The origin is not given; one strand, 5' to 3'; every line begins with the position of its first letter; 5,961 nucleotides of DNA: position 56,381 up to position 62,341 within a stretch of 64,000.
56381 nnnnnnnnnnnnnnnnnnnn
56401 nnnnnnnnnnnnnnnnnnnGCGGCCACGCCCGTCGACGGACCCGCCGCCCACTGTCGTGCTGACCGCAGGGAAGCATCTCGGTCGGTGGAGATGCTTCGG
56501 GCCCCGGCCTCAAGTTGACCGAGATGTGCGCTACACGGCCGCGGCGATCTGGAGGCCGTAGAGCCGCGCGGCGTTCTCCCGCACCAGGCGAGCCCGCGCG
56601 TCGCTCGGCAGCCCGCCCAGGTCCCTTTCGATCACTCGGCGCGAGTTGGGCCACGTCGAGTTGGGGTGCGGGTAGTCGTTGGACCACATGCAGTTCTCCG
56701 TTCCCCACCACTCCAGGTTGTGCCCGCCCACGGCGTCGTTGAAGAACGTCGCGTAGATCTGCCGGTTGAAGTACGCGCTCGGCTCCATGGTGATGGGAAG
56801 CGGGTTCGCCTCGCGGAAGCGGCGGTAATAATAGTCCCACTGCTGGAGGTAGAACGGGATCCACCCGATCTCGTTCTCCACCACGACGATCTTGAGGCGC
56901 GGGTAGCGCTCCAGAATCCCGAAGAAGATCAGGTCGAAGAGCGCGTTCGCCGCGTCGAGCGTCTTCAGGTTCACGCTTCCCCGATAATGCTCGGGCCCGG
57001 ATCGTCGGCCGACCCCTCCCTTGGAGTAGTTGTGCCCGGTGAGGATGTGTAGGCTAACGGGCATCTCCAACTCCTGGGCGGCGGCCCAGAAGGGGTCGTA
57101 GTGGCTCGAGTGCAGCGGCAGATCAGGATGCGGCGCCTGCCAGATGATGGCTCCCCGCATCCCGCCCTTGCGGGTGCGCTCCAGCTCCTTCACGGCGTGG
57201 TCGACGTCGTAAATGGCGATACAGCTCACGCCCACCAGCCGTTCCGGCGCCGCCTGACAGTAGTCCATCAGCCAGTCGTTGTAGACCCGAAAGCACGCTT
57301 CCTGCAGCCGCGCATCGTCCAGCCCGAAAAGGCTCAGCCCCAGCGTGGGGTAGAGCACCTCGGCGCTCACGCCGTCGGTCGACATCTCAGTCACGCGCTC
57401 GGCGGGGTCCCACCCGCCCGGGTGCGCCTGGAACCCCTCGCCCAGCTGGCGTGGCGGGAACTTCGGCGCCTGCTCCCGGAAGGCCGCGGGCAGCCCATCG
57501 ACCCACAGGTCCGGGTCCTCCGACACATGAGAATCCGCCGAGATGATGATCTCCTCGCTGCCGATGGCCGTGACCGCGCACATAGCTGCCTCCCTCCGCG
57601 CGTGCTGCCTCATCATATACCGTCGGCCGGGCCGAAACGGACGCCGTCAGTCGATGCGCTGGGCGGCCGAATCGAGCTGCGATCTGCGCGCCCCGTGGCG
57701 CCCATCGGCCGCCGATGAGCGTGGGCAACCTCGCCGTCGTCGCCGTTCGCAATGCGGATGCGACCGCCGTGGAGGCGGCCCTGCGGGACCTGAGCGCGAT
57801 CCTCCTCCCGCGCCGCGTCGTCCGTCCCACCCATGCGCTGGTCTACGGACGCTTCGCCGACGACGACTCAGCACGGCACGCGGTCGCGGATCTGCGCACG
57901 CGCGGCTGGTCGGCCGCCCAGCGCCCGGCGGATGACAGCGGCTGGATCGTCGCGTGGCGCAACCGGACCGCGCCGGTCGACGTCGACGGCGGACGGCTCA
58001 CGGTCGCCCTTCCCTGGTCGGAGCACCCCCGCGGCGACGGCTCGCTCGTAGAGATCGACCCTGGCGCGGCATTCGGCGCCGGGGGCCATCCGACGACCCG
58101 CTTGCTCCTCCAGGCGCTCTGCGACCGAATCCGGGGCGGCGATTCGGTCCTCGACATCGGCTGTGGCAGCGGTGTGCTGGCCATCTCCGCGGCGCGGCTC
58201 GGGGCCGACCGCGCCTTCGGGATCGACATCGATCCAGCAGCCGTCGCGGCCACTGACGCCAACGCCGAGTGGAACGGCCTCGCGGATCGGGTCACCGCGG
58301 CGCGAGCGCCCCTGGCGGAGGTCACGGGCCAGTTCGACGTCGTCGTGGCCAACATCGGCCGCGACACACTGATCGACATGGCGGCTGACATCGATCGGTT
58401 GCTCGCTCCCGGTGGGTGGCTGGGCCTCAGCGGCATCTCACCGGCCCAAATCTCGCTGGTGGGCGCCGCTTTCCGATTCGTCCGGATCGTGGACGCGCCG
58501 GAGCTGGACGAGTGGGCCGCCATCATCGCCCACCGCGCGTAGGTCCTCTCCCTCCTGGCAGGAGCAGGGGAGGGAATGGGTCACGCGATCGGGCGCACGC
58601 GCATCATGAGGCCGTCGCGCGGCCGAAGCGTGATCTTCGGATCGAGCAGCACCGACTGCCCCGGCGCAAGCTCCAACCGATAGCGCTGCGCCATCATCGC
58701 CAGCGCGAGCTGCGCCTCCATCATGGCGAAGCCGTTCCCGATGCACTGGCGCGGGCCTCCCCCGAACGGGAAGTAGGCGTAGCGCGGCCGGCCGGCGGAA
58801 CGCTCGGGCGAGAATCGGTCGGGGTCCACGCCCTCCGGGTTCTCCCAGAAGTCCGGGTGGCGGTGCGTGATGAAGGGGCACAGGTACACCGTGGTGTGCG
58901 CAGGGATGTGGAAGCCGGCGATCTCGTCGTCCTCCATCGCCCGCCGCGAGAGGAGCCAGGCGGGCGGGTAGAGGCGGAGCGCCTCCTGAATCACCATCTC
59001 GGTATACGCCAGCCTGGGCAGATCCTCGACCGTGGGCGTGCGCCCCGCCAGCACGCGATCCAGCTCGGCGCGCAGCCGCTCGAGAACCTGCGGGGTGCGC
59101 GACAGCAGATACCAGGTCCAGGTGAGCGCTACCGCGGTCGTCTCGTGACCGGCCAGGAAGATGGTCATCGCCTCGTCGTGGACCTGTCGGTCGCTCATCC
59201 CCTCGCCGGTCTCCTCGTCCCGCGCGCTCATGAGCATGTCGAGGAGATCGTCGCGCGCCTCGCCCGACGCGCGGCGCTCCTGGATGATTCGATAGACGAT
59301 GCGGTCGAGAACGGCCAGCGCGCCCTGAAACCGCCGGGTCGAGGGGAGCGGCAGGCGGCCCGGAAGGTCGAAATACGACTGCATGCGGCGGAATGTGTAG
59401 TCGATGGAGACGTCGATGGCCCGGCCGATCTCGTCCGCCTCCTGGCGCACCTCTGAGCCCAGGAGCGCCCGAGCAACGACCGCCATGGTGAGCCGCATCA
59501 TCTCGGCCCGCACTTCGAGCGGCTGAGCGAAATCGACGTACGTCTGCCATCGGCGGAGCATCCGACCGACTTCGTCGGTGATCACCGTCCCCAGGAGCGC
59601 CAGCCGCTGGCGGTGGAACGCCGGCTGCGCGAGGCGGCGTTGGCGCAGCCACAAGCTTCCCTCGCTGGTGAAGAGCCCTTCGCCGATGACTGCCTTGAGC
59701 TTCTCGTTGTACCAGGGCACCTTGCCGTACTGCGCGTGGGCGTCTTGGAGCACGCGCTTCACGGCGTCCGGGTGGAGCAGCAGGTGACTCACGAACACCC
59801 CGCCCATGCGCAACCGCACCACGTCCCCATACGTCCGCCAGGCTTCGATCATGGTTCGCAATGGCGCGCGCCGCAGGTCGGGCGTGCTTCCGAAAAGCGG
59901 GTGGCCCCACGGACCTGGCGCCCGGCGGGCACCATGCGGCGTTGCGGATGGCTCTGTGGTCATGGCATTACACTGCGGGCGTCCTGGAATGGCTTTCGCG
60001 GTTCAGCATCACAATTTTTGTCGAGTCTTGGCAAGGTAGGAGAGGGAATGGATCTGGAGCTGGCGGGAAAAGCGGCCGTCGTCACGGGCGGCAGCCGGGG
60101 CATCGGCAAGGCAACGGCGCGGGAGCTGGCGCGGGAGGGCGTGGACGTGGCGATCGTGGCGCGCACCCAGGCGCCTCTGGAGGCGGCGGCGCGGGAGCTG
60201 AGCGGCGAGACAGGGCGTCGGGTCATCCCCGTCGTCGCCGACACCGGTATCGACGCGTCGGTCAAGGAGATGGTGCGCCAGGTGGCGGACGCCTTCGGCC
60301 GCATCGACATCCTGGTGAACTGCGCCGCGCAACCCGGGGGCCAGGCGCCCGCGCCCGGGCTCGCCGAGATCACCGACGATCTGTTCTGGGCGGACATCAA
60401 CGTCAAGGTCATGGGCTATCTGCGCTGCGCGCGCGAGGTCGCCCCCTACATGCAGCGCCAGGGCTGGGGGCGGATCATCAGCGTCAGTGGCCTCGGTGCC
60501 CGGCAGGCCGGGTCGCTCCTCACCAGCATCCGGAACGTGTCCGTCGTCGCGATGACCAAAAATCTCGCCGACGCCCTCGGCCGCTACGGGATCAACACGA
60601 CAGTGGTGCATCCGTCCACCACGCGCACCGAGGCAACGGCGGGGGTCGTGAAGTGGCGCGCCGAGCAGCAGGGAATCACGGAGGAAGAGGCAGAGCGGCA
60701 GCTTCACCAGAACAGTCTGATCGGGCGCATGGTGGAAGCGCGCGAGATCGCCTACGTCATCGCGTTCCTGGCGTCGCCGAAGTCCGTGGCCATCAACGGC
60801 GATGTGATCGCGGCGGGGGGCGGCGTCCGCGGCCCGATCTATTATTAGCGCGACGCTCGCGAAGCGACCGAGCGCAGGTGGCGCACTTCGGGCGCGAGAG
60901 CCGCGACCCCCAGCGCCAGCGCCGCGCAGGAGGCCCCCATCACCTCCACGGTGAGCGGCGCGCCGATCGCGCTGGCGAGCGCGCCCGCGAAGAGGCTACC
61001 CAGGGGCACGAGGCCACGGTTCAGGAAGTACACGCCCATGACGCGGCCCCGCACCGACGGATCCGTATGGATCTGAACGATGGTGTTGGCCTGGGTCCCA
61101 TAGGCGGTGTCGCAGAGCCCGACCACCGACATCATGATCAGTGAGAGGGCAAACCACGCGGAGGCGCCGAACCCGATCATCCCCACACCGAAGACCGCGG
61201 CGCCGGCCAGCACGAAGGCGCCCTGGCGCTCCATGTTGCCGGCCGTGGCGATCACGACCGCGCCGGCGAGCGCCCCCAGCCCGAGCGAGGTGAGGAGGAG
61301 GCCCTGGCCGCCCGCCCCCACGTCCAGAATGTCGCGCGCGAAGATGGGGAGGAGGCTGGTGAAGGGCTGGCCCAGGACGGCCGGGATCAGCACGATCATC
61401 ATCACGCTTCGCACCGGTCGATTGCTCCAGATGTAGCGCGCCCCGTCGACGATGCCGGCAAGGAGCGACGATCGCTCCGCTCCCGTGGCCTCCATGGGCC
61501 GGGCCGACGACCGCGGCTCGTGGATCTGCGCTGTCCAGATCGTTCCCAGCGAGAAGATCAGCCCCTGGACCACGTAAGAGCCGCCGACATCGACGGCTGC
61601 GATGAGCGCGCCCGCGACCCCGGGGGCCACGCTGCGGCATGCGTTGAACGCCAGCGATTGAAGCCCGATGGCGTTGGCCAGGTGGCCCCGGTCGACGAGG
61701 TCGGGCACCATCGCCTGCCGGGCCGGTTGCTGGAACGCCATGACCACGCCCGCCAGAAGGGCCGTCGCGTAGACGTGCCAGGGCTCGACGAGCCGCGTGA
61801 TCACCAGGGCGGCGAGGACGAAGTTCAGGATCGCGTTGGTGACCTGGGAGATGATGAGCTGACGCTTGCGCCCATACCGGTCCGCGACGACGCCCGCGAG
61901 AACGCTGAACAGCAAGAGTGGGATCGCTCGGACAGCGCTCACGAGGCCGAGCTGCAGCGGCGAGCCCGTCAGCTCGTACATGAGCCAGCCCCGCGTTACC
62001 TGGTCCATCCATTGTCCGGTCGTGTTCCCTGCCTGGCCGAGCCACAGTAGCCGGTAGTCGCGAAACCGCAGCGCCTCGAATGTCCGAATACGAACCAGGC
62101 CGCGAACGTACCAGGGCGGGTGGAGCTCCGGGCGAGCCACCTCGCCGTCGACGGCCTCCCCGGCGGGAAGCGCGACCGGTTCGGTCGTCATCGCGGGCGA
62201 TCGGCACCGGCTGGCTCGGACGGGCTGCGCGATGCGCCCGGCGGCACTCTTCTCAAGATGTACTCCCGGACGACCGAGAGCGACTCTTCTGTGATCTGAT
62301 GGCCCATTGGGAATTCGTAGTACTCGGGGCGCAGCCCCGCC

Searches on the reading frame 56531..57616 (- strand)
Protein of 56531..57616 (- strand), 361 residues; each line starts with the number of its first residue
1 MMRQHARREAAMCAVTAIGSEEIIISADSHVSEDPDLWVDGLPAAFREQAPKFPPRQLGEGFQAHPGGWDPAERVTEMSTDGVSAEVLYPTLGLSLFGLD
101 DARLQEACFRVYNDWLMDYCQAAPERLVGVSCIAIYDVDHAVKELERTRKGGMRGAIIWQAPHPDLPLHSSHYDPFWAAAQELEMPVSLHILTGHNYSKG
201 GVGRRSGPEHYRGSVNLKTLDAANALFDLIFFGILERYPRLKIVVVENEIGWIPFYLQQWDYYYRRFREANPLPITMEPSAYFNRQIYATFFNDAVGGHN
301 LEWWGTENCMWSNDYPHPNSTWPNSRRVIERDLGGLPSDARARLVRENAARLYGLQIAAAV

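Call 46: search_protein_families(library=pfam, proteins=[window:56531-57616:-], max_evalue=0.00001)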
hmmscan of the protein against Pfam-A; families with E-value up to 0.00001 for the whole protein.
window:56531-57616:- (361 aa): 1 family
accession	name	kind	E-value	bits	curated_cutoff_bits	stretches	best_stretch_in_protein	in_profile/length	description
PF04909.20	Amidohydro_2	-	1.5e-28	100.9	26.4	1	57-355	11-289/289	Amidohydrolase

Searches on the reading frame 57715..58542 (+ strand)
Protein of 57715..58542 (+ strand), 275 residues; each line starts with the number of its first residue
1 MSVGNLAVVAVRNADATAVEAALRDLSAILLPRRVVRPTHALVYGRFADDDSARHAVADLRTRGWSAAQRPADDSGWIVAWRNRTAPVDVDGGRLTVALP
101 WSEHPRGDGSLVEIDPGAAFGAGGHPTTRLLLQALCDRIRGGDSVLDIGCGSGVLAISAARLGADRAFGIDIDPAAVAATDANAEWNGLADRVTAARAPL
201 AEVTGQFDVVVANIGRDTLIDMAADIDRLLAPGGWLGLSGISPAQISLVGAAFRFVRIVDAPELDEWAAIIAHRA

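Call 46: search_protein_families(library=pfam, proteins=[window:57715-58542:+], max_evalue=0.00001)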
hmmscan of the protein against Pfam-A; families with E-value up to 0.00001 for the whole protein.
window:57715-58542:+ (275 aa): 7 families
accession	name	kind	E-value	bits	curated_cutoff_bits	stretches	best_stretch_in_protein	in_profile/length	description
PF06325.19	PrmA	-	9.9e-53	180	22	1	69-274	89-295/296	Ribosomal protein L11 methyltransferase (PrmA)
PF13649.12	Methyltransf_25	-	5e-12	46.8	27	1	145-234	1-97/97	Methyltransferase domain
PF05175.20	MTS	-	2.9e-11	43.7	23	1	127-213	19-105/170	Methyltransferase small domain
PF13847.12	Methyltransf_31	-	2.8e-10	40.5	27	1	140-213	2-81/145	Methyltransferase domain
PF13489.12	Methyltransf_23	-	9.1e-10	38.9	27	1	132-239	13-117/164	Methyltransferase domain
PF08242.18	Methyltransf_12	-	4.3e-09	37.4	30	1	146-236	1-98/98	Methyltransferase domain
PF08241.18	Methyltransf_11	-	6.9e-09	36.7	21.2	1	146-236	1-93/95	Methyltransferase domain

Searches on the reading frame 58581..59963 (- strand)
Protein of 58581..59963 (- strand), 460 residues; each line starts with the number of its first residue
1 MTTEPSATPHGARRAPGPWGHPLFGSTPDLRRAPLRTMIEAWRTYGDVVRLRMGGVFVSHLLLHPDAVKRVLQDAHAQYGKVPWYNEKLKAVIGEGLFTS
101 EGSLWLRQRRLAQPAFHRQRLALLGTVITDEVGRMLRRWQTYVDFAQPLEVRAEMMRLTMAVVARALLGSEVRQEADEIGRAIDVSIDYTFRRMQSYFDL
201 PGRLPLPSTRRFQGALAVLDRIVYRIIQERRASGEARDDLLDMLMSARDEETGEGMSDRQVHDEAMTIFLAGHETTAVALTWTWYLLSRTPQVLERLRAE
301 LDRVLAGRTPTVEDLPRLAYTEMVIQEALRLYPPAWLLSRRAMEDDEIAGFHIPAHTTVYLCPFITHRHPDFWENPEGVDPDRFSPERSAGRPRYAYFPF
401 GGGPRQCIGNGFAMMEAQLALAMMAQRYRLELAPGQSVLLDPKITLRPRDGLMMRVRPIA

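Call 46: search_protein_families(library=pfam, proteins=[window:58581-59963:-], max_evalue=0.00001)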
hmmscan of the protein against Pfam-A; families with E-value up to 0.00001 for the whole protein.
window:58581-59963:- (460 aa): 1 family
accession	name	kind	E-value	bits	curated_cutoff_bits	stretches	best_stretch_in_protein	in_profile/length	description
PF00067.27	p450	-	4.7e-95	319.5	22.8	1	16-440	2-444/462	Cytochrome P450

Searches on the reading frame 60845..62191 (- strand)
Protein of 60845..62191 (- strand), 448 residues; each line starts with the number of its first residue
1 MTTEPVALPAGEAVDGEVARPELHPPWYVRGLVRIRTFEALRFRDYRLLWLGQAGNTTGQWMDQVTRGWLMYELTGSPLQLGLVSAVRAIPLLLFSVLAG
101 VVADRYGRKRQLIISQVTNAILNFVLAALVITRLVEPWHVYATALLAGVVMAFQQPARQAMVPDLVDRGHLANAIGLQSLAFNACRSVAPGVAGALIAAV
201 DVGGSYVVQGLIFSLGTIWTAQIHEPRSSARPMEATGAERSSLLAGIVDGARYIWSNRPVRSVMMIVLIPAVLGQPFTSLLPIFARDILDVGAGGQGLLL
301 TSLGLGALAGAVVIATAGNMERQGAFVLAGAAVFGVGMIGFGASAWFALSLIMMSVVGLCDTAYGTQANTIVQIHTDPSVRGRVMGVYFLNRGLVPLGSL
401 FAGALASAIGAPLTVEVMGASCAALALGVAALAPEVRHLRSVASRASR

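Call 46: search_protein_families(library=pfam, proteins=[window:60845-62191:-], max_evalue=0.00001)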
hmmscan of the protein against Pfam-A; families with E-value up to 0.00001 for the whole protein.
window:60845-62191:- (448 aa): 3 families
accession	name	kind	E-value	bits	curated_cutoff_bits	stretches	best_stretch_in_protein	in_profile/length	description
PF05977.19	MFS_3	-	2.7e-55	188.2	27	1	37-441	3-400/524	Transmembrane secretion effector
PF07690.21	MFS_1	-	7e-34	117.7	33.4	1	49-394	1-341/347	Major Facilitator Superfamily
PF13347.12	MFS_2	-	2.4e-09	36.7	27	1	42-202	222-386/427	MFS/sugar transport protein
